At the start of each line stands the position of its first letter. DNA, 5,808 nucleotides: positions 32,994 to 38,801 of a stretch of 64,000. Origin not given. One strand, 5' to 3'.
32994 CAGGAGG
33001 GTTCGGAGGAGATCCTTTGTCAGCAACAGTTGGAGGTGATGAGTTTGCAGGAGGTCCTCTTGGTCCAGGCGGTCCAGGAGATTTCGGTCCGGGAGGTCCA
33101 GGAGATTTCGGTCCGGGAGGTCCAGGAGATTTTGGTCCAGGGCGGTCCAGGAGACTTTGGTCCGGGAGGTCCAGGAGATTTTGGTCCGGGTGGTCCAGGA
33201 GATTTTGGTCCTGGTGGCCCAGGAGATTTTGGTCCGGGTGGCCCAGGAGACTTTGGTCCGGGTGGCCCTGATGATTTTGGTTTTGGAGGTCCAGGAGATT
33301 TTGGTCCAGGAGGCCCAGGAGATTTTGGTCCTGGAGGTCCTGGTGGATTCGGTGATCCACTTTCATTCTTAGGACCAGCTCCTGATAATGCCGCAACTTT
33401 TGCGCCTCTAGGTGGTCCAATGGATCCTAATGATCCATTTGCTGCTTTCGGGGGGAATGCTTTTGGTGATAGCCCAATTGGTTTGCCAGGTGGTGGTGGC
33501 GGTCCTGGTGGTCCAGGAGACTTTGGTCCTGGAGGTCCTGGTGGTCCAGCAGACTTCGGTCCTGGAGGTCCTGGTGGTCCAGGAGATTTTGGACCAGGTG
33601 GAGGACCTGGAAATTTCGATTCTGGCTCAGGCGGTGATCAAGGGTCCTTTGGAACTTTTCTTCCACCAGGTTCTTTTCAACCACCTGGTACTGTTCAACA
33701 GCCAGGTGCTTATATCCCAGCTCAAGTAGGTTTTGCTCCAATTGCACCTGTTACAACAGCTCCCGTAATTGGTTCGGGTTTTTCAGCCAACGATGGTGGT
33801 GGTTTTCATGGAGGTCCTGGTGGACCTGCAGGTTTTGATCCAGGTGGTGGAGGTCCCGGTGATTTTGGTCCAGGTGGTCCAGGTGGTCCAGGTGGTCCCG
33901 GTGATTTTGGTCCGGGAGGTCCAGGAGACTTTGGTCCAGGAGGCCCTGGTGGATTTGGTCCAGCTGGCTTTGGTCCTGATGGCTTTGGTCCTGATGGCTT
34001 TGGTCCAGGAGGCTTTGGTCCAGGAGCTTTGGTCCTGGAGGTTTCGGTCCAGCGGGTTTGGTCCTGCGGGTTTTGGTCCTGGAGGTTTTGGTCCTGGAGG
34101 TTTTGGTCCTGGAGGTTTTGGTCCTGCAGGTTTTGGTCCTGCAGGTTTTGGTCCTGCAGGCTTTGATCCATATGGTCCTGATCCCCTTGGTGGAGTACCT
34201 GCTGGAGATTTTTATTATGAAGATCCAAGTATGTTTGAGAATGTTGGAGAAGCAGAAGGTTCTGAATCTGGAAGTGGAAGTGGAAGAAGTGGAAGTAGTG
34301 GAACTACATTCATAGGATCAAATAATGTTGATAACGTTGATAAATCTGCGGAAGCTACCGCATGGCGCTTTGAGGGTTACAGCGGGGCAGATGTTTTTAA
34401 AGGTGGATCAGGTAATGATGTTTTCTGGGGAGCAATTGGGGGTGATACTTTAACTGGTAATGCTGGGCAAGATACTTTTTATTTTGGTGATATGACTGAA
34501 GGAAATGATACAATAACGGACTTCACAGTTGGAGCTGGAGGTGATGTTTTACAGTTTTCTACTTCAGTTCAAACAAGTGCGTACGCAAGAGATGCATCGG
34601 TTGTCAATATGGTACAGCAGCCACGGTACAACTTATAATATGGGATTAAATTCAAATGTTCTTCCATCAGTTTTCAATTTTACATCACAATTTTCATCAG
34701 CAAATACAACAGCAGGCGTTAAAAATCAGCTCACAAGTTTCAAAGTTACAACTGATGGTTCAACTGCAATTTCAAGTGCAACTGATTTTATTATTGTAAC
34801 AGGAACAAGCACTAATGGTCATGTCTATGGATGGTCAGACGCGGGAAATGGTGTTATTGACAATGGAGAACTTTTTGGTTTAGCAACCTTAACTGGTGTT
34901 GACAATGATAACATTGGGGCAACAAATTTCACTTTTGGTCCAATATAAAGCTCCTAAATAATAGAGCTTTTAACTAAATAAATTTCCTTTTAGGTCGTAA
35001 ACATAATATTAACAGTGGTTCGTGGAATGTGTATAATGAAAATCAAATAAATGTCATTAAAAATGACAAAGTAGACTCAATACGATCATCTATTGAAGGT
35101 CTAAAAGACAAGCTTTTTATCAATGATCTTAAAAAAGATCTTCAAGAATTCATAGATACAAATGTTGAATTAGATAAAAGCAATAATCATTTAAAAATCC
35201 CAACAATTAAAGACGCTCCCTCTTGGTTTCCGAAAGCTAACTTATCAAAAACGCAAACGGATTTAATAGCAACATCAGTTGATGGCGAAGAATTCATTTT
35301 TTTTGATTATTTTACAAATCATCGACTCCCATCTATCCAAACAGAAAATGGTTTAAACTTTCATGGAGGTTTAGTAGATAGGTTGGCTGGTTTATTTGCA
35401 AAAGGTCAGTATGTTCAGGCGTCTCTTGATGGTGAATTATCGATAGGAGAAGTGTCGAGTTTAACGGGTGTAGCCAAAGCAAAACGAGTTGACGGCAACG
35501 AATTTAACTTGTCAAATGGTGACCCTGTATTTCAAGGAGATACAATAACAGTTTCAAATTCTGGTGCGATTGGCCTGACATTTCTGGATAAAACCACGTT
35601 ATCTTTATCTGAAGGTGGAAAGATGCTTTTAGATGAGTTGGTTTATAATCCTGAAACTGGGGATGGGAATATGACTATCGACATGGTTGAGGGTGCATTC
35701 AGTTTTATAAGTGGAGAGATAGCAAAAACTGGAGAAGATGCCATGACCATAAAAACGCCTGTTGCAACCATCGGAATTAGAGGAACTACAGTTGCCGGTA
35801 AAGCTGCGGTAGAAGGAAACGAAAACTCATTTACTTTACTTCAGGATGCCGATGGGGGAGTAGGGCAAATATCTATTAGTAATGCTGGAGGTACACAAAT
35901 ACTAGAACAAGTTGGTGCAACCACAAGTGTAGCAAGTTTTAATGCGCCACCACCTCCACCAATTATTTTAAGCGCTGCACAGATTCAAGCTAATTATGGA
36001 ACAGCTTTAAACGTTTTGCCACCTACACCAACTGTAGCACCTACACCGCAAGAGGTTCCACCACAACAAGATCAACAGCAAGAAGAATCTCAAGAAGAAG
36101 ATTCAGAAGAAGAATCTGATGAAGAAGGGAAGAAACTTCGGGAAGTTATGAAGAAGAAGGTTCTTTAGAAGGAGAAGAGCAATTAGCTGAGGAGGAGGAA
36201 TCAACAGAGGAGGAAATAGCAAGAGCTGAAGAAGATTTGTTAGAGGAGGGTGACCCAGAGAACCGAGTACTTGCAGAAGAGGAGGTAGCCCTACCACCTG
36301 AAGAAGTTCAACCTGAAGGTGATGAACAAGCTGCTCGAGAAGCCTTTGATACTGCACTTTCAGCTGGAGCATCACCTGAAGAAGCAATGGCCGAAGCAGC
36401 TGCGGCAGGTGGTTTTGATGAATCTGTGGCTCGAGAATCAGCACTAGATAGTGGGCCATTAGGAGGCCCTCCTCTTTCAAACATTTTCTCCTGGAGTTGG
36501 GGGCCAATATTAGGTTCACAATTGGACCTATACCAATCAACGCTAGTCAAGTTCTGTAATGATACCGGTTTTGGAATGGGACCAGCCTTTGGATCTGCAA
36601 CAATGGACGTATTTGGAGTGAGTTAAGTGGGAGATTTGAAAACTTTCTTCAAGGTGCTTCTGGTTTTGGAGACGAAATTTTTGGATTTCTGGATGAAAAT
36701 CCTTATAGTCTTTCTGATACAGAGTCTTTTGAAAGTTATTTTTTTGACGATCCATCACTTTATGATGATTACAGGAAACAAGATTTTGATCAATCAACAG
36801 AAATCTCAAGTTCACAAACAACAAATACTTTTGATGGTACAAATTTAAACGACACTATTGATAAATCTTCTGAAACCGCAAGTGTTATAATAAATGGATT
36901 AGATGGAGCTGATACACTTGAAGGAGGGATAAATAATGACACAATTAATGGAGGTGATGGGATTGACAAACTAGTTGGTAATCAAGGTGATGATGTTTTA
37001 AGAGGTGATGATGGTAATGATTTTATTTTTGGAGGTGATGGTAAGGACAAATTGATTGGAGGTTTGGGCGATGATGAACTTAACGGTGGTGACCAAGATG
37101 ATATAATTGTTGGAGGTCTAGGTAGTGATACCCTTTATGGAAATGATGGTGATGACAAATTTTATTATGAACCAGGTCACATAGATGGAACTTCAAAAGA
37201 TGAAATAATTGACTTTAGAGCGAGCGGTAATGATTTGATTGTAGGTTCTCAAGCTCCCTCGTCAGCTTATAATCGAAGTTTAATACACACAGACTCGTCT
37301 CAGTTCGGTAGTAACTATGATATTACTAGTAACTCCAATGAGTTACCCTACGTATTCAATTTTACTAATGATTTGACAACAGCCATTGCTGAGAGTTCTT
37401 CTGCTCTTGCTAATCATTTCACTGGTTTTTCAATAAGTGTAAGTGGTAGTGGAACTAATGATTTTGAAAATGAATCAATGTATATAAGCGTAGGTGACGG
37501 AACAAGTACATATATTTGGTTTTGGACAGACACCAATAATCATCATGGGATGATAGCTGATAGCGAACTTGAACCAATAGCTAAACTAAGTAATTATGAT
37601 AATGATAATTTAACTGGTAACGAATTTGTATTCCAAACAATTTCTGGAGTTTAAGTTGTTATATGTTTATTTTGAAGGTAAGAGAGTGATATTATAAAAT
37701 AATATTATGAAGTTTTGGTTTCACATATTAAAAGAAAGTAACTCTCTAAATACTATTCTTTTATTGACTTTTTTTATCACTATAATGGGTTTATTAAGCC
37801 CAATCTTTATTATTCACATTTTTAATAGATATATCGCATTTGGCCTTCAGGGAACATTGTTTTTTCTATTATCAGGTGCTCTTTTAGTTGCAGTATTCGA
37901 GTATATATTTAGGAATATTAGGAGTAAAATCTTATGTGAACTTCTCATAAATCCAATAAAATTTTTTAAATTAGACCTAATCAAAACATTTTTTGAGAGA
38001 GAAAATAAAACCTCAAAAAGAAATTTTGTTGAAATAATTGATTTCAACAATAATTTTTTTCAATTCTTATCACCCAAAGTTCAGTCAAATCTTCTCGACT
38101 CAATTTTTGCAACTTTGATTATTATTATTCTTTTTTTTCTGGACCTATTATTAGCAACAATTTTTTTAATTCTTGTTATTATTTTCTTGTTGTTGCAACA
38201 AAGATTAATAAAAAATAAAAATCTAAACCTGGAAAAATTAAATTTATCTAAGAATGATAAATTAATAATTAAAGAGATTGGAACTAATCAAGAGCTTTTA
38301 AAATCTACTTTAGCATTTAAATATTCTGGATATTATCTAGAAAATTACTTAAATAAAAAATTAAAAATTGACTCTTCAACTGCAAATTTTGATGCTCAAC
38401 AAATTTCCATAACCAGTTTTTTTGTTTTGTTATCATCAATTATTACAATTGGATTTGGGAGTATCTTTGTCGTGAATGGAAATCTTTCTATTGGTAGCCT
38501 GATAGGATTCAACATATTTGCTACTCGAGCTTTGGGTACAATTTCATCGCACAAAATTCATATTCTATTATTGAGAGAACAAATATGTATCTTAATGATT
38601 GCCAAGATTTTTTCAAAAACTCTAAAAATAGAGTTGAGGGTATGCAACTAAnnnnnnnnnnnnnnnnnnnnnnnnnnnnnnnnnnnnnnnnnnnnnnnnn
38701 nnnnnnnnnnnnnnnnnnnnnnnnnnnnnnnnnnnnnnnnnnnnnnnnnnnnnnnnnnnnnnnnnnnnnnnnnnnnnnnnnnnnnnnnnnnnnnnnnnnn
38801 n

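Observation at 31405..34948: A roughly 1,180-aa modular protein combines a FecR-like domain, three kinds of Pro/Gly micro-repeats and an RTX/T1SS C-terminus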

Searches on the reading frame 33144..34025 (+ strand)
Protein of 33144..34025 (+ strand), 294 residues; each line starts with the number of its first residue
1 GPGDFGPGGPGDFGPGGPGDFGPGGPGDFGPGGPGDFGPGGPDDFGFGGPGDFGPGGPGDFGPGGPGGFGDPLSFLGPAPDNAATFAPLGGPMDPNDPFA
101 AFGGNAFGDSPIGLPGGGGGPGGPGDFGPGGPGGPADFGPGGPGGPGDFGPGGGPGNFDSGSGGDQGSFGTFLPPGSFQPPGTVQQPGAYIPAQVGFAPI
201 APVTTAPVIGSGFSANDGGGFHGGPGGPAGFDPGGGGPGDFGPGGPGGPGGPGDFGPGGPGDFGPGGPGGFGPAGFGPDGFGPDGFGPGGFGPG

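Call 62: search_protein_representatives(protein=window:33144-34025:+)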
Query: 294 residues. Proteins with E-value up to 0.001 (for the whole library): 61; up to 1e-10: 12; up to 1e-30: 4. The best 61 are listed.
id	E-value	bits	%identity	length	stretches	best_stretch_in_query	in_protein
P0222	2.3e-40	155.6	50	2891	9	4-88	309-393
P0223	1.9e-37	146.0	79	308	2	43-153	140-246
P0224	1.2e-36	143.4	96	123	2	162-221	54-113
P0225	1.7e-36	142.9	70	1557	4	1-71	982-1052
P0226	2.6e-22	96.2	50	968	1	38-291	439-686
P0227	2.4e-18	83.1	73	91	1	173-262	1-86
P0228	4.2e-17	79.0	100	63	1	43-88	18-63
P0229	2.9e-14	69.7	92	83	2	166-193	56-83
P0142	4.0e-14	69.2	82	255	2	173-232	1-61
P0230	1.2e-13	67.7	90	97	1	101-162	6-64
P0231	6.0e-13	65.3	33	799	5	4-66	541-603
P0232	8.1e-13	64.9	44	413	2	2-64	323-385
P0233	1.5e-10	57.4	-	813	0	-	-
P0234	1.6e-10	57.4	96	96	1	93-145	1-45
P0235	1.8e-09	53.8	59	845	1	7-67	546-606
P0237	2.0e-08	50.5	36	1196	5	9-67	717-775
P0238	2.3e-08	50.2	56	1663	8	9-47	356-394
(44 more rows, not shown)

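Call 63: search_protein_families(library=pfam, max_evalue=0.001, proteins=[P0222, P0225, P0226, P0231, P0237, P0238, P0235])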
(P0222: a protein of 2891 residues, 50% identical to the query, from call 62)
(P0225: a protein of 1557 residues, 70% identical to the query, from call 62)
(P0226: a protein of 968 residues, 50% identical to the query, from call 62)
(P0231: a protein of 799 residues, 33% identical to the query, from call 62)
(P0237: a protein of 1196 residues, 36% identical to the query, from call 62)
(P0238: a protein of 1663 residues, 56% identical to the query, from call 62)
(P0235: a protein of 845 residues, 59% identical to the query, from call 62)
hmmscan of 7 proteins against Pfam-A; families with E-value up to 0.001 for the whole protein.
P0222 (2891 aa): 5 families
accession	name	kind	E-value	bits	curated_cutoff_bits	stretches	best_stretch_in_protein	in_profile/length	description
PF00008.33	EGF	-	3.5e-73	241.7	21.5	13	195-225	1-31/32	EGF-like domain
PF25024.1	EGF_TEN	-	3.9e-28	99.1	65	1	436-711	3-222/234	Teneurin EGF domain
PF06119.19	NIDO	-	1.5e-24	87.5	25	1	2143-2366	4-184/186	Nidogen-like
PF00094.30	VWD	-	1.8e-18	67.8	22.9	1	2504-2671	2-156/156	von Willebrand factor type D domain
PF23263.1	C8-3_MUC4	-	8.7e-13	47.8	25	1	2728-2771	2-45/50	Mucin-4-like C8-3 domain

P0225 (1557 aa): 0 families

P0226 (968 aa): 2 families
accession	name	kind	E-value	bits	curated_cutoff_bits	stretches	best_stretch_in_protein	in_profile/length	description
PF00353.25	HemolysinCabind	-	2.6e-08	34.1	23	1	781-811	4-34/36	RTX calcium-binding nonapeptide repeat (4 copies)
PF04773.18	FecR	-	3.1e-05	24.8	24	1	138-226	1-80/97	FecR protein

P0231 (799 aa): 4 families
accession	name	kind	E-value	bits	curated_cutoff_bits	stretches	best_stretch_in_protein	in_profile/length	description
PF03567.20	Sulfotransfer_2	-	4.5e-25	89.7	22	1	79-283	5-199/252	Sulfotransferase family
PF04519.19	Bactofilin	-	4.4e-09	36.9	27.9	0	338-410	11-74/98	Polymer-forming cytoskeletal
PF12059.13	DUF3540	-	5.6e-05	23.6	27.9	0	593-624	67-99/199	Protein of unknown function (DUF3540)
PF11211.13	DUF2997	-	0.00046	20.4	24.1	0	484-494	3-13/47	Protein of unknown function (DUF2997)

P0237 (1196 aa): 2 families
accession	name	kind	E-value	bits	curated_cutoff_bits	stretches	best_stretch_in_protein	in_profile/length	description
PF00930.27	DPPIV_N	-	2.7e-77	260.3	22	2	31-178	4-151/354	Dipeptidyl peptidase IV (DPP IV) N-terminal region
PF00326.27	Peptidase_S9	-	5.4e-26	91.8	22.6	1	594-698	2-106/213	Prolyl oligopeptidase family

P0238 (1663 aa): 3 families
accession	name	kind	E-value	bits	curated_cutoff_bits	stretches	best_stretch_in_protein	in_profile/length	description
PF00008.33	EGF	-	3e-50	168.4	21.5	7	93-123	1-31/32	EGF-like domain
PF06119.19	NIDO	-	3.9e-23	82.9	25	1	1294-1519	3-184/186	Nidogen-like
PF25024.1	EGF_TEN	-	6e-07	29.7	65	0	516-736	33-220/234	Teneurin EGF domain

P0235 (845 aa): 0 families

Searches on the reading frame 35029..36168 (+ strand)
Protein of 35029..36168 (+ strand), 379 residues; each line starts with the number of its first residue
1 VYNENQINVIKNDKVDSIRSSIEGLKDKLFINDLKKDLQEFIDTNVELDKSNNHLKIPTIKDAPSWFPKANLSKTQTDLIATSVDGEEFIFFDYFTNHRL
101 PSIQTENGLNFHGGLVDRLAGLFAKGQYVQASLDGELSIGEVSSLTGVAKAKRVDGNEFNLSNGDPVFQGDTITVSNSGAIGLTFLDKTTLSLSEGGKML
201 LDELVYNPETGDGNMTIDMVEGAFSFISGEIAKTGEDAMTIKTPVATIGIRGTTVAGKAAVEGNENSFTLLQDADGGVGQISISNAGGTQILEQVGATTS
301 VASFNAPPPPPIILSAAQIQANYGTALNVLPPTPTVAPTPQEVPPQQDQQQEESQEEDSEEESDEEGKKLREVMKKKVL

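Call 11: search_protein_families(library=pfam, max_evalue=1, proteins=[window:35029-36168:+])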
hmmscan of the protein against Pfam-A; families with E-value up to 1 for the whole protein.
window:35029-36168:+ (379 aa): 1 family
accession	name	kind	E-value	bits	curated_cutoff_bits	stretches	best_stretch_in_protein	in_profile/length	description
PF04773.18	FecR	-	1.1e-06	29.4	24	1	171-259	1-80/97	FecR protein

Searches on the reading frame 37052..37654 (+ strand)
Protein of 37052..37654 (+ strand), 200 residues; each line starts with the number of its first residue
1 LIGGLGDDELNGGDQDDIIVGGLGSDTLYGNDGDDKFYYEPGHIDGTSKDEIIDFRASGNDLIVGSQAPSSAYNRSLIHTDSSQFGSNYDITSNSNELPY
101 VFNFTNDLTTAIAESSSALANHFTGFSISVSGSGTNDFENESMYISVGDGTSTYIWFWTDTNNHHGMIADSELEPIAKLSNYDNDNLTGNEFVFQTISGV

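Call 11: search_protein_families(library=pfam, max_evalue=1, proteins=[window:37052-37654:+])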
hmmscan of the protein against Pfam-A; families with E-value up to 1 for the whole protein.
window:37052-37654:+ (200 aa): 1 family
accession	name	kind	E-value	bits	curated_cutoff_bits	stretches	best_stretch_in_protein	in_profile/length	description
PF00353.25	HemolysinCabind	-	4.9e-09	36.4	23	2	12-42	2-32/36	RTX calcium-binding nonapeptide repeat (4 copies)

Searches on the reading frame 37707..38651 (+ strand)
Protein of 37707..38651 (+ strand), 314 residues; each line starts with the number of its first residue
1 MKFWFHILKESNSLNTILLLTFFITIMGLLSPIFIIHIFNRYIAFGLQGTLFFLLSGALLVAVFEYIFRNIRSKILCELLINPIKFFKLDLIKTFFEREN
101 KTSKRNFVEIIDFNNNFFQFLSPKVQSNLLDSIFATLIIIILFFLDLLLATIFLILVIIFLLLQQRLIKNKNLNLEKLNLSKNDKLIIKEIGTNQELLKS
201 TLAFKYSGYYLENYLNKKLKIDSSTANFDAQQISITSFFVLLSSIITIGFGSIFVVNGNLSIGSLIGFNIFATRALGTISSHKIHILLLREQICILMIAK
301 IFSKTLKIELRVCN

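Call 11: search_protein_families(library=pfam, max_evalue=1, proteins=[window:37707-38651:+])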
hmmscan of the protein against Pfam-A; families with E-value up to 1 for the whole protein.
window:37707-38651:+ (314 aa): 1 family
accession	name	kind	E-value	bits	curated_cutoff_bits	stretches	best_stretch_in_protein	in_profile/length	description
PF00664.28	ABC_membrane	-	0.23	11.6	28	1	17-273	4-268/274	ABC transporter transmembrane region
